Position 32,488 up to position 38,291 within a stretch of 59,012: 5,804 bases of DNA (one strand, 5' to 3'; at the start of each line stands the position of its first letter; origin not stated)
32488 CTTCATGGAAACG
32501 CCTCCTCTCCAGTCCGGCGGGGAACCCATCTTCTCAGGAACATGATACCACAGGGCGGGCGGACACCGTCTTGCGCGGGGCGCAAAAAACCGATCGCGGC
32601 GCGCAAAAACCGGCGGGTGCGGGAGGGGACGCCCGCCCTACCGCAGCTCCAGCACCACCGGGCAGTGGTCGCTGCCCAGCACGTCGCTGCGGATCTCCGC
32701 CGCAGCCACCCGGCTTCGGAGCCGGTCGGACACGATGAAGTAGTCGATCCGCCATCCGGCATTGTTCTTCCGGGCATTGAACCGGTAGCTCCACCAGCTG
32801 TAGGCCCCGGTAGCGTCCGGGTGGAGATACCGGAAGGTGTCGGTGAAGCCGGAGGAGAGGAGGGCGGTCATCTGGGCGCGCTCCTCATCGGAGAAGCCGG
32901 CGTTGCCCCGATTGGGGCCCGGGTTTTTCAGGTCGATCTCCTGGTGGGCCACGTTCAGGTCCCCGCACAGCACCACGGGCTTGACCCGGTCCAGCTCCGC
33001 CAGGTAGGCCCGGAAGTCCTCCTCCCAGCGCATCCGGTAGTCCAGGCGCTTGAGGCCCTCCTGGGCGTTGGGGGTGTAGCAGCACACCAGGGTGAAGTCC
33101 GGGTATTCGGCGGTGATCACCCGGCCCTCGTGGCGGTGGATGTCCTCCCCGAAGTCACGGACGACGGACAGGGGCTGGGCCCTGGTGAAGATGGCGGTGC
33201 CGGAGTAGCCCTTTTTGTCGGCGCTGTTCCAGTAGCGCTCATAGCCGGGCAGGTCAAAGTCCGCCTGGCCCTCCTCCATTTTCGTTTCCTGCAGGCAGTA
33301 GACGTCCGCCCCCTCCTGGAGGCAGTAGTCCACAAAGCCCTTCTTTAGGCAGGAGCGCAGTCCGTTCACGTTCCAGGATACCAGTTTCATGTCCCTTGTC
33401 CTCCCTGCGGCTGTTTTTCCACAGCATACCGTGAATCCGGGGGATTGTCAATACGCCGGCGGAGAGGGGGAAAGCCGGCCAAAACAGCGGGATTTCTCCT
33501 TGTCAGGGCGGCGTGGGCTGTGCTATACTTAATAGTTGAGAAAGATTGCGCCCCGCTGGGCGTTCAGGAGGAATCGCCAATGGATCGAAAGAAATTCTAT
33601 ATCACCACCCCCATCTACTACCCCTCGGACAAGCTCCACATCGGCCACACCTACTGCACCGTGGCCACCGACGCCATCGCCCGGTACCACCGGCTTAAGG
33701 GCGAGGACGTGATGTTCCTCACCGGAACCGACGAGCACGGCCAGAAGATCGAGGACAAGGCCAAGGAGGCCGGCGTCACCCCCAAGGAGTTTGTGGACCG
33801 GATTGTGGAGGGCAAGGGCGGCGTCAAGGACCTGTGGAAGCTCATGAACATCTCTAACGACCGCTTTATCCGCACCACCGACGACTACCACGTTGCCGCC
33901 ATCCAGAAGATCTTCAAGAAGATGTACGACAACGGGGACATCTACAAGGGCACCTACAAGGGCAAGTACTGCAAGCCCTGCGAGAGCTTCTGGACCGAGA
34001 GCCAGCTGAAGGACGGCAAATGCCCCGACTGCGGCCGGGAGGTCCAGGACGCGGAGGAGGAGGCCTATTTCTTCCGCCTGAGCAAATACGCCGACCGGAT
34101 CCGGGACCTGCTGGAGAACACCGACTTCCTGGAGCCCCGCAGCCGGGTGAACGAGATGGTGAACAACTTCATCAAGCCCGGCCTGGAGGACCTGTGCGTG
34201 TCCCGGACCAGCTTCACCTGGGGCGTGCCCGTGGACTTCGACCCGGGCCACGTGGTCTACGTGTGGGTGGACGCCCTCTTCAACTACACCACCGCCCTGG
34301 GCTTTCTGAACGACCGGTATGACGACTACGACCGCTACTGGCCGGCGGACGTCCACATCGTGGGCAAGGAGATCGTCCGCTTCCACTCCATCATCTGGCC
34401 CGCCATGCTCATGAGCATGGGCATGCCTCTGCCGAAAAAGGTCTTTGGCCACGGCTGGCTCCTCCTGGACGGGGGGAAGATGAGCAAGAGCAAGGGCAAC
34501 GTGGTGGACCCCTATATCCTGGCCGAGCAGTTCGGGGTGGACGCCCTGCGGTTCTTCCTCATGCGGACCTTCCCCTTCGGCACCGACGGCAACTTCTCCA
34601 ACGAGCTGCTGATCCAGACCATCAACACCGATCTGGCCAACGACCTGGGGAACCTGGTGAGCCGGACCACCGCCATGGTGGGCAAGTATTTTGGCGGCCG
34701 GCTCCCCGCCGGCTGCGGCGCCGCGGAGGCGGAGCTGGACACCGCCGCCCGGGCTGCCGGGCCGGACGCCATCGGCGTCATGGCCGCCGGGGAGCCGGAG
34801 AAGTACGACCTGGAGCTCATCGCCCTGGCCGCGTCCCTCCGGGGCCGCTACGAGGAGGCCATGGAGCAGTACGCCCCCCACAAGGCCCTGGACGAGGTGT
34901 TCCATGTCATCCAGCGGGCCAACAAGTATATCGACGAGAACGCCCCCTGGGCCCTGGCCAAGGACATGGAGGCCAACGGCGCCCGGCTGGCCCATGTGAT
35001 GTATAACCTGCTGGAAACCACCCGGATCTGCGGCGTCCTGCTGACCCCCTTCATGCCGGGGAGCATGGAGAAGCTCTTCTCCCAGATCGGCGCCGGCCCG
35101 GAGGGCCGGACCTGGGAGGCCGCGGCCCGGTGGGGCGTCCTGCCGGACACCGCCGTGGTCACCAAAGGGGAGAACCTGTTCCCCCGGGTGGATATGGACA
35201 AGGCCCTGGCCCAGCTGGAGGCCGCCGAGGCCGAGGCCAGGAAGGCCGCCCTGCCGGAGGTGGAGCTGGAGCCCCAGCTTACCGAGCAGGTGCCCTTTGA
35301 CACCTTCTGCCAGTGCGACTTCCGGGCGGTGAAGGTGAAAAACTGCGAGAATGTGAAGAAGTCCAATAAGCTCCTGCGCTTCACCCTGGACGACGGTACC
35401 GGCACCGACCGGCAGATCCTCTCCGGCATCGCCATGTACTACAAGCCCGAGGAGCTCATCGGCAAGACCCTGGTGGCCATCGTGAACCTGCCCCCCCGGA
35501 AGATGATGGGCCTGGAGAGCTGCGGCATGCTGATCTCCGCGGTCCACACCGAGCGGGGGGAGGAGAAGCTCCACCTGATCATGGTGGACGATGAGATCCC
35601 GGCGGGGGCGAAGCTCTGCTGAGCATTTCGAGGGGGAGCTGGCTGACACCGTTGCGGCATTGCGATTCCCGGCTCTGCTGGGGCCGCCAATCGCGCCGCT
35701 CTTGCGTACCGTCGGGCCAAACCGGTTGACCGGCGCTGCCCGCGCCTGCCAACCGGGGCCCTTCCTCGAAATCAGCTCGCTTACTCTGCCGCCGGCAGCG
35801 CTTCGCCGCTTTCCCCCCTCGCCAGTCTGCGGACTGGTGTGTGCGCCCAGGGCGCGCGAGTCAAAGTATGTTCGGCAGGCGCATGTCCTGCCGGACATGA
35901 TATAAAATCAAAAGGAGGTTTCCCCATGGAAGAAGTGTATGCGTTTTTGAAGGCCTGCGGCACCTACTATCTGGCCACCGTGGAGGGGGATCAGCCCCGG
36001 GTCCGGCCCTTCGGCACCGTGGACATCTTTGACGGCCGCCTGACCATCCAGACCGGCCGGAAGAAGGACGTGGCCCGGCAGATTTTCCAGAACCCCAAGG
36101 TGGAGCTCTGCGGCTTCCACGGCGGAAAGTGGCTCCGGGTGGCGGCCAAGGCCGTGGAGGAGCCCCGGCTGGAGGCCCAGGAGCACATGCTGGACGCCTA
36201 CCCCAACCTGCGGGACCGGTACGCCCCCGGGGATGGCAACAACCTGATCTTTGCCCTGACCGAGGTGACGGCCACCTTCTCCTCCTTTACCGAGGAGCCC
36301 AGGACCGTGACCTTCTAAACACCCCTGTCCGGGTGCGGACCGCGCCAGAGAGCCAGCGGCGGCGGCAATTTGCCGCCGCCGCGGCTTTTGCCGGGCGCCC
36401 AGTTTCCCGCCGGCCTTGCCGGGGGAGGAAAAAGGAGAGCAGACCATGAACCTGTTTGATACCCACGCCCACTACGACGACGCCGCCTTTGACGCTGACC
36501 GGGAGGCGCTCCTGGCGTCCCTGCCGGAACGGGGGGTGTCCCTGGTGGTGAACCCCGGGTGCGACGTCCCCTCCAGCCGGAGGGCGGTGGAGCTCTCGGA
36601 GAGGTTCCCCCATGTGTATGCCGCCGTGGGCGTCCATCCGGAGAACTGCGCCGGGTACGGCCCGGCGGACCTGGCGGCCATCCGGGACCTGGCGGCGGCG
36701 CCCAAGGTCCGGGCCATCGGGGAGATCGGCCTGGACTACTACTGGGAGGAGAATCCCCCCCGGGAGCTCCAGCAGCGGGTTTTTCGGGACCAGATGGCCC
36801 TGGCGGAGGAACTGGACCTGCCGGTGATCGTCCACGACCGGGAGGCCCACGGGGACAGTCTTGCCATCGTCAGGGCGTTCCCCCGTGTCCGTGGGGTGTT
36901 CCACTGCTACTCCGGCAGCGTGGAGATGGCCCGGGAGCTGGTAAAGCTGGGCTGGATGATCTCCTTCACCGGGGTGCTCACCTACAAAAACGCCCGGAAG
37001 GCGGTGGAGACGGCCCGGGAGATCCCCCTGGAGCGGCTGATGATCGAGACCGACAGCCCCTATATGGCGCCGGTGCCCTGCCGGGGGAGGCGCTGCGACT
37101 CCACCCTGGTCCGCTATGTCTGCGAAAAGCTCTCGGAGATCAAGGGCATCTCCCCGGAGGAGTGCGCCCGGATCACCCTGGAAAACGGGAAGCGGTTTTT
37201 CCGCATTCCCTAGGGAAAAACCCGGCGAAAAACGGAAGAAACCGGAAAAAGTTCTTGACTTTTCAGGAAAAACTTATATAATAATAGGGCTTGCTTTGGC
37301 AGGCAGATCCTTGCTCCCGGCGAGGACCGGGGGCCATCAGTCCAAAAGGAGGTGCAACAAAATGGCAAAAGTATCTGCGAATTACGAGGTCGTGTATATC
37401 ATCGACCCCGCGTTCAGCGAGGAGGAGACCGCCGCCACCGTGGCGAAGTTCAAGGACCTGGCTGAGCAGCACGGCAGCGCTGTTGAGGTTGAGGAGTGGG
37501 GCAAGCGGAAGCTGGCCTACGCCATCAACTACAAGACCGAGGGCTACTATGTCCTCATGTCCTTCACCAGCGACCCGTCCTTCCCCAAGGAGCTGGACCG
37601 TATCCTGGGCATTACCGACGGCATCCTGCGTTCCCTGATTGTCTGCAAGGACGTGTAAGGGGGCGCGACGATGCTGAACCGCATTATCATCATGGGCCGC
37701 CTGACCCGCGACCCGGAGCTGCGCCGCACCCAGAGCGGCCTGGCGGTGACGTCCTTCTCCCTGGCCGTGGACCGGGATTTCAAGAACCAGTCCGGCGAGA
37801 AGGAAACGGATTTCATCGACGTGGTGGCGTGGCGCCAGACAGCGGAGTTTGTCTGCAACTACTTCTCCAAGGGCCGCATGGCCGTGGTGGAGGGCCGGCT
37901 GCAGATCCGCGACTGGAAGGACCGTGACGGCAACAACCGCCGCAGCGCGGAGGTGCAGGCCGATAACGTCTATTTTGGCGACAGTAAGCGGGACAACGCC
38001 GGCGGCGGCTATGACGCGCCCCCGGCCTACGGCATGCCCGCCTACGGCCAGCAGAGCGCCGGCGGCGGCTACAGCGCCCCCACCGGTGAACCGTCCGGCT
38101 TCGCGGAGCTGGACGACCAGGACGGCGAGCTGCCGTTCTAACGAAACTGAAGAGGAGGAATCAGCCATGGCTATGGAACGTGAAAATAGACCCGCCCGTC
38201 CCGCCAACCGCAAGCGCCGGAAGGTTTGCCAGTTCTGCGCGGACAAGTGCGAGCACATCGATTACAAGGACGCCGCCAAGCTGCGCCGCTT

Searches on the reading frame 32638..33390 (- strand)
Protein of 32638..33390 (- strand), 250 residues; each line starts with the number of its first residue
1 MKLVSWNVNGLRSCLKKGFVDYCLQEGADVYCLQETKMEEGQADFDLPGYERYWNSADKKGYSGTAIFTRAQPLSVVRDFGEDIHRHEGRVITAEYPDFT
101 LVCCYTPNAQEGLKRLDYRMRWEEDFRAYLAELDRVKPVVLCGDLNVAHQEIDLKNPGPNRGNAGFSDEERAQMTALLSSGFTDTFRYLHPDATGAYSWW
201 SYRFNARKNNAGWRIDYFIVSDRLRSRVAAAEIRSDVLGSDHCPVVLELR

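Call 46: search_protein_families(library=pfam, proteins=[window:32638-33390:-], max_evalue=0.00001)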
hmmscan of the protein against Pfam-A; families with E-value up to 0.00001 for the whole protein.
window:32638-33390:- (250 aa): 1 family
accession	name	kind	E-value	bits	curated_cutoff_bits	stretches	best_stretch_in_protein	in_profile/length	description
PF03372.29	Exo_endo_phos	-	4.4e-36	125.1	24.5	1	4-242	1-225/225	Endonuclease/Exonuclease/phosphatase family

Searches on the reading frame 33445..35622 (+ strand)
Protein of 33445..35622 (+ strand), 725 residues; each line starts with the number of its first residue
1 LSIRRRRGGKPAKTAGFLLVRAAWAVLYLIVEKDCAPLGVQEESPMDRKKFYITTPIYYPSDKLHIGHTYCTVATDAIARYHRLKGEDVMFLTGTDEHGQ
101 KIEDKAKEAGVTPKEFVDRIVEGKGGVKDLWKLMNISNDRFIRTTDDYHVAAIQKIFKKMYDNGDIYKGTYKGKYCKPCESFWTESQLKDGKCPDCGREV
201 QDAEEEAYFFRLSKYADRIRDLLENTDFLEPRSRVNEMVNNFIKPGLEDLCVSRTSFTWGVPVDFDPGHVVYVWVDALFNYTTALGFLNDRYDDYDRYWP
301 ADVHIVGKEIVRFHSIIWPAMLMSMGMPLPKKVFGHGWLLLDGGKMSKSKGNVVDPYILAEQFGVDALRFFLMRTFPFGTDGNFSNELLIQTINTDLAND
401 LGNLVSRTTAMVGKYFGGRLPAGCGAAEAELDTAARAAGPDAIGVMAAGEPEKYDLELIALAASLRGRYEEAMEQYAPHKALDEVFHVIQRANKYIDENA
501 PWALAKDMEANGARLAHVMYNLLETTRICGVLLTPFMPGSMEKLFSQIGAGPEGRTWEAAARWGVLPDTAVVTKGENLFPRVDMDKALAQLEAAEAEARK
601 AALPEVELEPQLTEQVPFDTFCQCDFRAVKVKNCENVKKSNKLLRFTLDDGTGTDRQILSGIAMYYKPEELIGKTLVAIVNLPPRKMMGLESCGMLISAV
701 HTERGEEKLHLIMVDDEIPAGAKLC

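Call 46: search_protein_families(library=pfam, proteins=[window:33445-35622:+], max_evalue=0.00001)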
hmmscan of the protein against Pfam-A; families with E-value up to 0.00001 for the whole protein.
window:33445-35622:+ (725 aa): 6 families
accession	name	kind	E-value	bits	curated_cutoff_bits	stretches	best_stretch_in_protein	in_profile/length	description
PF09334.17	tRNA-synt_1g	-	1.2e-111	373.7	20.1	2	204-408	180-390/391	tRNA synthetases class I (M)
PF00133.28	tRNA-synt_1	-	3.8e-33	115.3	22.7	2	45-263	19-243/414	tRNA synthetases class I (I, L, M and V)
PF01588.26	tRNA_bind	-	1.7e-23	83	27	1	627-723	2-96/96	Putative tRNA binding domain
PF01406.26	tRNA-synt_1e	-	1.2e-11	45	27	1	51-170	12-125/301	tRNA synthetases class I (C) catalytic domain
PF19303.5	Anticodon_3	-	6.1e-10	39.6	23.5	1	448-585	4-138/152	Anticodon binding domain of methionyl tRNA ligase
PF08264.19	Anticodon_1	-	6.5e-06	26.5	25.1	0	459-549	5-94/148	Anticodon-binding domain of tRNA ligase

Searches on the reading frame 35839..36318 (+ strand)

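Call 46: search_protein_families(library=pfam, proteins=[window:35839-36318:+], max_evalue=0.00001)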
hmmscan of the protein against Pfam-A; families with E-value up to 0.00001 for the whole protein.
window:35839-36318:+ (159 aa): 1 family
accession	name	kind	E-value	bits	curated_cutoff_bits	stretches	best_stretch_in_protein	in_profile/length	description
PF01243.27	PNPOx_N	-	1.5e-10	42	28.1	1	31-119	3-87/120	Pyridoxamine 5'-phosphate oxidase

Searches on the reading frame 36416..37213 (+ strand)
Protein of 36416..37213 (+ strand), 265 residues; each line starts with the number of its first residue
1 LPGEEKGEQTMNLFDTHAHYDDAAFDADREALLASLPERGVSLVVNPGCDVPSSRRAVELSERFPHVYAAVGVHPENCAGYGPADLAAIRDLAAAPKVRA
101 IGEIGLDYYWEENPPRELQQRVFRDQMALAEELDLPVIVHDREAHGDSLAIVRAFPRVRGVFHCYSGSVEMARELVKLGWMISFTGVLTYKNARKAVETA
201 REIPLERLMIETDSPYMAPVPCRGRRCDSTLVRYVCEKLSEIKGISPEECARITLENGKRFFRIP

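Call 46: search_protein_families(library=pfam, proteins=[window:36416-37213:+], max_evalue=0.00001)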
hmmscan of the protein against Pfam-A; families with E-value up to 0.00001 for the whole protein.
window:36416-37213:+ (265 aa): 1 family
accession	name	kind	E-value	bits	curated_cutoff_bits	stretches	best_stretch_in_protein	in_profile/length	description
PF01026.27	TatD_DNase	-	7.6e-86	288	27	1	14-263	1-253/253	TatD related DNase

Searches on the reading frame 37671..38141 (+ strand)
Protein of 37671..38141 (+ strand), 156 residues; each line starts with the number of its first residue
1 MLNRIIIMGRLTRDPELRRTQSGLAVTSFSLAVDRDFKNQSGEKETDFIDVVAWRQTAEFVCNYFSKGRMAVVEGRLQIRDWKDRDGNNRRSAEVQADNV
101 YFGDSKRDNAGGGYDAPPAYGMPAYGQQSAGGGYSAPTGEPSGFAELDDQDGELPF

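Call 47: search_protein_families(library=pfam, proteins=[window:37671-38141:+], max_evalue=0.00001)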
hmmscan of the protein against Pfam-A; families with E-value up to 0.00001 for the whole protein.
window:37671-38141:+ (156 aa): 1 family
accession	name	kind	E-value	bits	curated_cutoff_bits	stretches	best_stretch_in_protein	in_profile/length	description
PF00436.31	SSB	-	9.2e-34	116.1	26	1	2-102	1-103/104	Single-strand binding protein family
